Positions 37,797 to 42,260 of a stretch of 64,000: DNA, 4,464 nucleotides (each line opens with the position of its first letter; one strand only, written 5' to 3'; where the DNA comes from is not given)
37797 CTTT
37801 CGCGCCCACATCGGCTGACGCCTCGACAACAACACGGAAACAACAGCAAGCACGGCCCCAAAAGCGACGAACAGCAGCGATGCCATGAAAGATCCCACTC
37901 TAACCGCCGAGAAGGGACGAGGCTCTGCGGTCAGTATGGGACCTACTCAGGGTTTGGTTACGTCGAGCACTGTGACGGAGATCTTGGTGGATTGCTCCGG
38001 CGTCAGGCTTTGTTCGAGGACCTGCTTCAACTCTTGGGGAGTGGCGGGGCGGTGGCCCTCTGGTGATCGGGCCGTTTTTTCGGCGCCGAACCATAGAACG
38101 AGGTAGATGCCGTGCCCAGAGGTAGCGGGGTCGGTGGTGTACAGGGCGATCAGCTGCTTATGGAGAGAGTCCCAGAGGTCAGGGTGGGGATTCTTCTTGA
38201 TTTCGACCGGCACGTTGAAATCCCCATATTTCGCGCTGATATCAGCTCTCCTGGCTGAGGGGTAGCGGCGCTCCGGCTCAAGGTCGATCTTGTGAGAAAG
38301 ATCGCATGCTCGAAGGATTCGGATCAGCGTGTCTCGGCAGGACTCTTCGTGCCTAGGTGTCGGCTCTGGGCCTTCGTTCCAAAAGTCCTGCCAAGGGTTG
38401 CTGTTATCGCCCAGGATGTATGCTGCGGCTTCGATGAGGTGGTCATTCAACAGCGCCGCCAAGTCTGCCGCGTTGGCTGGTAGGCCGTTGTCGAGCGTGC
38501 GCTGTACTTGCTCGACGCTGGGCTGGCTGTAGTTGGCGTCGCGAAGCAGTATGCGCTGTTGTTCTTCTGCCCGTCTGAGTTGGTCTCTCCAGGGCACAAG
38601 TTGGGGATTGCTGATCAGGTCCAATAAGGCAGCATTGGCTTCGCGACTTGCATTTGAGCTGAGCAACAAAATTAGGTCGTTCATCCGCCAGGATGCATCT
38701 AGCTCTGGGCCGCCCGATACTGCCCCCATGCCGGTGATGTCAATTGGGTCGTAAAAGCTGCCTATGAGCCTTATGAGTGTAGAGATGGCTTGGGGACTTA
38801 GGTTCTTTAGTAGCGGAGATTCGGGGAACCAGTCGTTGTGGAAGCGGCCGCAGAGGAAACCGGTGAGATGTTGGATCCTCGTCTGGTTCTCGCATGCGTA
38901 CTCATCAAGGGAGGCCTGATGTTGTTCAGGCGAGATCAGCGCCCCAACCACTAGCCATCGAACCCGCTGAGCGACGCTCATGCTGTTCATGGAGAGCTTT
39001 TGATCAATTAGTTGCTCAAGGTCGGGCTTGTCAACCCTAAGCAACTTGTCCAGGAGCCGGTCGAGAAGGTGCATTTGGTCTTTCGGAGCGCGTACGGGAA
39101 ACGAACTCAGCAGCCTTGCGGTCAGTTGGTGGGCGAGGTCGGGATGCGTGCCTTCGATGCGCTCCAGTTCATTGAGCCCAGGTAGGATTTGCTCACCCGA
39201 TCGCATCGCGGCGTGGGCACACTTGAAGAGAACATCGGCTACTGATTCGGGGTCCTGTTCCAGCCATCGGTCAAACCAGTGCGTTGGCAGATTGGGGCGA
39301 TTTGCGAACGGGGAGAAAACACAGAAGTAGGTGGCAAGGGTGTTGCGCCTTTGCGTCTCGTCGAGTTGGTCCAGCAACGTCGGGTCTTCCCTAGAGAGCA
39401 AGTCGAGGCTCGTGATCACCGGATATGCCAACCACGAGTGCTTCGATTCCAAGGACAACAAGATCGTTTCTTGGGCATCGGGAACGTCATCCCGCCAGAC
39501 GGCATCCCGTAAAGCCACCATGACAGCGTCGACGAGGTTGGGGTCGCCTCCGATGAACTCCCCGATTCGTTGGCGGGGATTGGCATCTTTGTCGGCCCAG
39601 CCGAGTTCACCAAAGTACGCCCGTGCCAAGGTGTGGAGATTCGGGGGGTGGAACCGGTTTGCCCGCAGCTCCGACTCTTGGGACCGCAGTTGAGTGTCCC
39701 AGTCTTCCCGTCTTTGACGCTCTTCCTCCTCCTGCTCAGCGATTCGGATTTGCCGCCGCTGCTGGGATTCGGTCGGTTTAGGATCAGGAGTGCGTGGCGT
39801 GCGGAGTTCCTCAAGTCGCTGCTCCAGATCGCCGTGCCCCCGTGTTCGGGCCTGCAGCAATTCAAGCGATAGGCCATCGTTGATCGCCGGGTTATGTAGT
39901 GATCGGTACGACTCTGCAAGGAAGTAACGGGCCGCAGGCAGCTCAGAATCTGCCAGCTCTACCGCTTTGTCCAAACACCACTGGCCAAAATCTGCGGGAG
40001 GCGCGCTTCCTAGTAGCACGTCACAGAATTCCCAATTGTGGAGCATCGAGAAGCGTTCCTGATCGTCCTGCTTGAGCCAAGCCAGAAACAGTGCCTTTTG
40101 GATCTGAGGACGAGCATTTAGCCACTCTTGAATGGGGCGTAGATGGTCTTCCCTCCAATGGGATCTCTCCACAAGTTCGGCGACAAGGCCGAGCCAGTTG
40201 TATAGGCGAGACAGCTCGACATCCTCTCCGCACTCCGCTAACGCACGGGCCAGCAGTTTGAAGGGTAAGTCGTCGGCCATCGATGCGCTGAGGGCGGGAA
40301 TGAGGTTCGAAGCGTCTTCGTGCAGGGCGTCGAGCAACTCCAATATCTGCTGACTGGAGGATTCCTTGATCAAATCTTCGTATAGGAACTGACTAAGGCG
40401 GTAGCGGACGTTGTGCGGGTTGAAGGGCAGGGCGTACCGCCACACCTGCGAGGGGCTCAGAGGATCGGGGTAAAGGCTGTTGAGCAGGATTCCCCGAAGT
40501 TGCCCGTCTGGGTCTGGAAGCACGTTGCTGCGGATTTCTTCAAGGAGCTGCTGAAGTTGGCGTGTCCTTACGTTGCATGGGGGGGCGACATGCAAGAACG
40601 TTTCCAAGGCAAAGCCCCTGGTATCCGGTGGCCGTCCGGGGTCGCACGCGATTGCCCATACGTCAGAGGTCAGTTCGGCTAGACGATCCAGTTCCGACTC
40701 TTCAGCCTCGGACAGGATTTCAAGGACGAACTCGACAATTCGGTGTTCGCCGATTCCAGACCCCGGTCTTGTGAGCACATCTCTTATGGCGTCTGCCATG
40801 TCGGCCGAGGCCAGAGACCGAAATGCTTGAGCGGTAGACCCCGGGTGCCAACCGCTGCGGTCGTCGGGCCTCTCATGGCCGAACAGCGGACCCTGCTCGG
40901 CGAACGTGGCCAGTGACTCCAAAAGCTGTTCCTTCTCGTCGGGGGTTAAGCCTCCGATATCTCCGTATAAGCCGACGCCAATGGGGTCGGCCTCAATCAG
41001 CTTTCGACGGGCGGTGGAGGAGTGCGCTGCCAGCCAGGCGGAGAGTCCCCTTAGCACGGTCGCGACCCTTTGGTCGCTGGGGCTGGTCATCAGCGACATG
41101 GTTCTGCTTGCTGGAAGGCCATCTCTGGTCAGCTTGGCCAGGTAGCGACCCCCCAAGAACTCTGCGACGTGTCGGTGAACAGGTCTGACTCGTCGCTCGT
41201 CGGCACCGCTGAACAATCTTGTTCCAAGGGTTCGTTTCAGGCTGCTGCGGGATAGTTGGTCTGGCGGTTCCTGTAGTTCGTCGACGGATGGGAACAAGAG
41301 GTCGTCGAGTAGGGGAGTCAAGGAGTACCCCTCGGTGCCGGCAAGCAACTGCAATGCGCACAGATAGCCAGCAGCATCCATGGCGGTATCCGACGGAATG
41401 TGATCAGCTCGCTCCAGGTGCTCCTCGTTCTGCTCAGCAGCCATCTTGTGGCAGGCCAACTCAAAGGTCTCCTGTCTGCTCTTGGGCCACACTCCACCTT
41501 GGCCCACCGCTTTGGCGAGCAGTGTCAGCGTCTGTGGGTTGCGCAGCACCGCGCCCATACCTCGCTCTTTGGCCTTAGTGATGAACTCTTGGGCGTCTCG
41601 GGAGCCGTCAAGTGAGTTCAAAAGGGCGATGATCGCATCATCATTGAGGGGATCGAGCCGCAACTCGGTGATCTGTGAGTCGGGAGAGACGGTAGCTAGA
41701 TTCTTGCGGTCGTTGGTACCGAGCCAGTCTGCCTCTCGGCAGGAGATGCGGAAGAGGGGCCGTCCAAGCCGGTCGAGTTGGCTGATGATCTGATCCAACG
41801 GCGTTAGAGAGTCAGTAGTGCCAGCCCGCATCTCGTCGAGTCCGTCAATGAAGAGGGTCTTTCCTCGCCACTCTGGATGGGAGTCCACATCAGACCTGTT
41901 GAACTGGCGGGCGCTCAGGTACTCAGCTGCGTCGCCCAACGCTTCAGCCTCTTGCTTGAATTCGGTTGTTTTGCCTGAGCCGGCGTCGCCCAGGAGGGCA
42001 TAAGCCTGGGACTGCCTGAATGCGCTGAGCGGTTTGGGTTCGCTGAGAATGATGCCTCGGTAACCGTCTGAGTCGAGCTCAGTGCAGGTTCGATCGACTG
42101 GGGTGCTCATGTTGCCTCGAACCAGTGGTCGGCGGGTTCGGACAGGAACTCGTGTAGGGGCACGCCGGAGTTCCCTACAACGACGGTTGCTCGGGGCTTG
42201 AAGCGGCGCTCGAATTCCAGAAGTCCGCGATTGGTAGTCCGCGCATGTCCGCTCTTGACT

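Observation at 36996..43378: Candidate undescribed three-gene defence operon: DUF4143-type AAA ATPase, giant STAND NTPase-nuclease, membrane protein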

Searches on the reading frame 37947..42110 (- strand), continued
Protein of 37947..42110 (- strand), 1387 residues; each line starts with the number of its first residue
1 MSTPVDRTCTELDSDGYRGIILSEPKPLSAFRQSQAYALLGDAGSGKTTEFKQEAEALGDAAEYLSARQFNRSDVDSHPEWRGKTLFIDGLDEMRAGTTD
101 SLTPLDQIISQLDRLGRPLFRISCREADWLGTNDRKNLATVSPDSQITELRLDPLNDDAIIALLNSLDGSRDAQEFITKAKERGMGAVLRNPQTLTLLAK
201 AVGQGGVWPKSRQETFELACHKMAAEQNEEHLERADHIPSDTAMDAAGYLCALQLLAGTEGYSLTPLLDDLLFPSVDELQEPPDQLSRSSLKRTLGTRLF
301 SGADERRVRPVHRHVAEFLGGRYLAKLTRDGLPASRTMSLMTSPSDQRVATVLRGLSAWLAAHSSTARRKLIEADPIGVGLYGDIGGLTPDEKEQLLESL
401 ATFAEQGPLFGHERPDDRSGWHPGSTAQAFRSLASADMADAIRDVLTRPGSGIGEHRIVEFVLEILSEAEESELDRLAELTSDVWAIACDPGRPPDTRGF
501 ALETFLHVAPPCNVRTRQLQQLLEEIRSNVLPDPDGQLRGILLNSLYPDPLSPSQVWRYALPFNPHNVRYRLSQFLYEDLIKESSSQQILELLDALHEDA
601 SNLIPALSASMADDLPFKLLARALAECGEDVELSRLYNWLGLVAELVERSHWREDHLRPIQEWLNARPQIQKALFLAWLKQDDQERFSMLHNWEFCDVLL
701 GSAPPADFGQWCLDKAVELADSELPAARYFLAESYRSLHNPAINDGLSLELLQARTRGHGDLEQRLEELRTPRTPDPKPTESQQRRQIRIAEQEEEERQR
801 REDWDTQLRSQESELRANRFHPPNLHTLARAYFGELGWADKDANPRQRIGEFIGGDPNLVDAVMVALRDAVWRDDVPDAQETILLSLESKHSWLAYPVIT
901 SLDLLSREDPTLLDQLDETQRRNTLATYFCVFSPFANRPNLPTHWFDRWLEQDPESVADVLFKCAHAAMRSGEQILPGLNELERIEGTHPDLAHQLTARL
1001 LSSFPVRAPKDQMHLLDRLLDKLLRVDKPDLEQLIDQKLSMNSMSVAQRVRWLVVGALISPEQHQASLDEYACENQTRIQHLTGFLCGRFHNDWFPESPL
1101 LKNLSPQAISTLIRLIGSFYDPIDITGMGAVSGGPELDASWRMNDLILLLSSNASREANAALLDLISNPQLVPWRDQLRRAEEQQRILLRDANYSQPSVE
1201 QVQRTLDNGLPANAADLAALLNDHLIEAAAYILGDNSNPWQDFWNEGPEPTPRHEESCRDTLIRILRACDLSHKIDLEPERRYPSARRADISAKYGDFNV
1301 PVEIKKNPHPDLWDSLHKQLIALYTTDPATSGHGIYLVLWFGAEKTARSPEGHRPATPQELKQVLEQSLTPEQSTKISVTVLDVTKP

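Call 97: list_cluster_members(proteins=[P0001, P0124, P0241])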
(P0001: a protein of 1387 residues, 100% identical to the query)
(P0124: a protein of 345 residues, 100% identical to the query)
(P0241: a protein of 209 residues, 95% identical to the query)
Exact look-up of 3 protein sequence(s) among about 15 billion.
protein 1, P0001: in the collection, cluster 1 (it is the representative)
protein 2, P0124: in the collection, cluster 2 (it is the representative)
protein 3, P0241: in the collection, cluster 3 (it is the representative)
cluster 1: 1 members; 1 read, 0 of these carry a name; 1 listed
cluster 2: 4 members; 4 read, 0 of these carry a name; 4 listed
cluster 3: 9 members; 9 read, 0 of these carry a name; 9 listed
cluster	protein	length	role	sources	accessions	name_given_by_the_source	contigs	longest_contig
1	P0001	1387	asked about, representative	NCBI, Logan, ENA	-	-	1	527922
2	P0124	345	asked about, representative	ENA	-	-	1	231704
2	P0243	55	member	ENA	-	-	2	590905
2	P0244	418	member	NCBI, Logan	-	-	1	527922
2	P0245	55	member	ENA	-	-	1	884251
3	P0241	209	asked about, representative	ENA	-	-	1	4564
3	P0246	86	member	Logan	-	-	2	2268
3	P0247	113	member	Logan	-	-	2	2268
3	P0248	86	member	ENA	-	-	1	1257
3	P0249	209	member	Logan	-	-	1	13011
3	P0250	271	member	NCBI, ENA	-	-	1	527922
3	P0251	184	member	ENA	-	-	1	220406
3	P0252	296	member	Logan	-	-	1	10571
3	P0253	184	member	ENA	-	-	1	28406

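Call 100: search_protein_representatives(protein=window:38514-42110:-)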
Query: 1199 residues. Proteins with E-value up to 0.001 (for the whole library): 3142; up to 1e-10: 2215; up to 1e-30: 1213. The best 150 are listed.
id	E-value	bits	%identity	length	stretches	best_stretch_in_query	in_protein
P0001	0.0e+00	2728.3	100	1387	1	1-1199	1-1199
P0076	0.0e+00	1070.0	48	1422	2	1-990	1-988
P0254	0.0e+00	1051.6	65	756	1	2-755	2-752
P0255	3.4e-291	985.4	46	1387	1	1-1198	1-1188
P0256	2.0e-287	972.9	45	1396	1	1-1198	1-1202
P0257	1.2e-284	963.8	61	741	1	341-1074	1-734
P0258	9.9e-282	954.1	43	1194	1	2-1198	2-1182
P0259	5.8e-278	941.6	44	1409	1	1-1199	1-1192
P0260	1.9e-275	933.2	44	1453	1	5-1199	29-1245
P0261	1.3e-273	927.2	44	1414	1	2-1199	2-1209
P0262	1.2e-269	914.0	45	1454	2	4-987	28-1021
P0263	1.3e-257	874.2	42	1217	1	5-1199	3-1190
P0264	4.9e-247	839.2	41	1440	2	6-644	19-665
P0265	2.3e-243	827.0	41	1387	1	4-1198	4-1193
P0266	1.9e-235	800.7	41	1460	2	3-644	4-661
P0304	1.6e-179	615.5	39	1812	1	5-1198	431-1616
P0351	3.4e-155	535.0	36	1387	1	2-1198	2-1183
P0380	2.0e-146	505.9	34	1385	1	26-1199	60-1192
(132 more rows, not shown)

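Call 102: list_cluster_members(proteins=[P0304])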
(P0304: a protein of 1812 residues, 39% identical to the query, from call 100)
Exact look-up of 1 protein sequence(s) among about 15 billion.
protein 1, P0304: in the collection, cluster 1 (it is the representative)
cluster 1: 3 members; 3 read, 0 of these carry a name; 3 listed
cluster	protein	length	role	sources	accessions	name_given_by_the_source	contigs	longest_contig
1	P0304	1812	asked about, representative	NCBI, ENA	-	-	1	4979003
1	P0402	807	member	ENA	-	-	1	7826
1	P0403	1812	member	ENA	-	-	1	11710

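Call 114: search_protein_families(library=phrogs, proteins=[window:37947-42110:-], max_evalue=0.01)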
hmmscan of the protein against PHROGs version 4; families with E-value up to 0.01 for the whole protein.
window:37947-42110:- (1387 aa): 0 families

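Call 115: search_protein_families(library=pfam, alignment_id=A1, max_evalue=0.05)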
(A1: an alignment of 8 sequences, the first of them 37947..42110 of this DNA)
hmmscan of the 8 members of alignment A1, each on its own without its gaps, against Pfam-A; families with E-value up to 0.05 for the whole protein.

A. member 1, window:37947-42110:- (1387 aa): 1 family
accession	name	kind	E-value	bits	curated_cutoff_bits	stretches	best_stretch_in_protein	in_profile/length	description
PF25199.1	nSTAND_NTPase5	-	0.014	15.6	34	0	33-129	40-137/145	Novel STAND NTPase 5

B. families by the number of members that match (of 8 scanned): 5 families
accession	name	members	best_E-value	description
PF13401.12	AAA_22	1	0.00022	AAA domain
PF25199.1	nSTAND_NTPase5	1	0.014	Novel STAND NTPase 5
PF20720.3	nSTAND3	1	0.014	Novel STAND NTPase 3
PF13479.12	AAA_24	1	0.023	AAA domain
PF00931.28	NB-ARC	1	0.027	NB-ARC domain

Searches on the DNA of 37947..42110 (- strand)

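Call 96: search_dna_similar(query=L003:4989-8950:+, collection=ecoli_genomes, mode=distant, max_rows=10)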
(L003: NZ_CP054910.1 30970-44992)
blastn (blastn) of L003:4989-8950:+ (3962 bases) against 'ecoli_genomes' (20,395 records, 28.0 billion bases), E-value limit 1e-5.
No match.

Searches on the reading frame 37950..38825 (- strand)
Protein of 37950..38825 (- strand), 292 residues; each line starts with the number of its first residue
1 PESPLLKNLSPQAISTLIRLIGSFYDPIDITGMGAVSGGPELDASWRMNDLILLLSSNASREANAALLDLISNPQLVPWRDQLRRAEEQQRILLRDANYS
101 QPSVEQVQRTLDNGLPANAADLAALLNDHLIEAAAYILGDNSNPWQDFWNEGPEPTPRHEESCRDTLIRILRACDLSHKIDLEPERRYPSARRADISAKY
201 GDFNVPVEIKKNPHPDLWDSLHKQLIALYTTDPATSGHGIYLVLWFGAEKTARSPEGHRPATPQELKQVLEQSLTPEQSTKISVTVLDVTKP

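Call 65: predict_structure(alignment_id=A3)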
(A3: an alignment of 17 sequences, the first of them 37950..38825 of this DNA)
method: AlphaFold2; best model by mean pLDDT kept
length: 292 residues; sequences in the alignment: 17
mean_pLDDT: 81.8   pTM: 0.59
mean pLDDT of the five models: 81.8, 79.4, 78.0, 74.9, 68.7
residues with pLDDT >= 90: 101; 70-90: 134; 50-70: 39; < 50: 18
segments of 3 or more residues with pLDDT < 50: 32-35, 98-109
pLDDT, mean of each block of 10 residues (from residue 1): 61 91 79 55 81 86 89 90 85 59 46 72 89 81 84 85 90 85 71 78 91 91 89 89 92 87 94 90 93 71
secondary structure, 60 per line:
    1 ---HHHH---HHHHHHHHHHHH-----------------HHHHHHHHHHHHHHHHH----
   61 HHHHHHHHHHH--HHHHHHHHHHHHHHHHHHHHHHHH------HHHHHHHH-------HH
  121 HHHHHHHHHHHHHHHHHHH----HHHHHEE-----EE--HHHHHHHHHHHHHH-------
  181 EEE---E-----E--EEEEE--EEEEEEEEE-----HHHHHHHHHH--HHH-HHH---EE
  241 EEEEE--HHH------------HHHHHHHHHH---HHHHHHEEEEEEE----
elements in order: H4-7 H11-22 H40-56 H61-71 H74-97 H104-111 H119-139 H144-148 H160-173 E181-183 E196-200 E203-211 H217-226 E239-245 H263-272 H276-281 E282-288

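Call 68: fold_search(model_id=the predicted structure, library=pdb)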
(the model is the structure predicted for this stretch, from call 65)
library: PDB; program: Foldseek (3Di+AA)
matches with E <= 10: 518; with E <= 0.001: 0
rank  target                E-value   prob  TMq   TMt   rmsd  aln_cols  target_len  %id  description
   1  8iby_C                1.1e-02  0.23  0.18  0.08  24.4       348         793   16  Structure of R2 with 5'ORF (released 2023-09-20)
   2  8z4i_A                3.0e-02  0.89  0.25  0.20   6.6       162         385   10  crystal structure of Cdn1 in complex with cA3 (released 2026-02-04)
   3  3bm3_A                3.8e-02  0.57  0.26  0.28  20.5       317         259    8  Restriction endonuclease PspGI-substrate DNA complex (released 2008-09-16)
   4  8z4i_B                4.2e-02  0.47  0.26  0.21  26.0       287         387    9  crystal structure of Cdn1 in complex with cA3 (released 2026-02-04)
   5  6ut6_G                5.0e-02  0.38  0.23  0.20  22.1       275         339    9  Cryo-EM structure of the Escherichia coli McrBC complex (released 2020-10-21)
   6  8ibw_C                5.5e-02  0.16  0.18  0.07  24.1       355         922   13  Structure of R2 with 3'UTR and DNA in binding state (released 2023-09-20)
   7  2p14                  7.3e-02  0.54  0.22  0.32  14.2       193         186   13  Crystal structure of small subunit (R.BspD6I2) of the heterodimeric restriction endonuclease R.BspD6I (released 2008-03-11)
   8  5lhc_B                9.1e-02  0.28  0.23  0.14  15.8       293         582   10  The structure of D456A mutant of Nt.BspD6I nicking endonuclease at 0.24 nm resolution . (released 2017-08-16)
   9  5lhc_A                1.0e-01  0.30  0.24  0.14  17.3       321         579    7  The structure of D456A mutant of Nt.BspD6I nicking endonuclease at 0.24 nm resolution . (released 2017-08-16)
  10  6p4o_F                1.1e-01  0.41  0.20  0.13   8.7       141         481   16  Complex of XPB helicase with Bax1 endonuclease from Sulfurisphaera tokodaii at 3.15 Angstroms resolution (released 2020-06-03)
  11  5liz                  1.2e-01  0.30  0.26  0.15  16.5       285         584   10  The structure of Nt.BspD6I nicking endonuclease with all cysteines mutated by serine residues at 0.19 nm resolution . (released 2017-08-02)
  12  8q44_A                1.3e-01  0.35  0.28  0.20  25.2       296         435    8  Crystal structure of cA4-bound Can2 (E364R) in complex with oligo-T DNA (released 2023-11-22)
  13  3j95_D                1.3e-01  0.11  0.17  0.12  17.4       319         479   11  Structure of ADP-bound N-ethylmaleimide sensitive factor determined by single particle cryoelectron microscopy (released 2015-01-28)
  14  8q3y_A                1.6e-01  0.23  0.27  0.19  26.0       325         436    9  Crystal structure of apo Can2 from Thermoanaerobacter brockii (released 2023-11-22)
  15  8q3z_A                1.9e-01  0.57  0.28  0.20  15.4       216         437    9  Crystal structure of cA4-bound Can2 from Thermoanaerobacter brockii (released 2023-11-22)
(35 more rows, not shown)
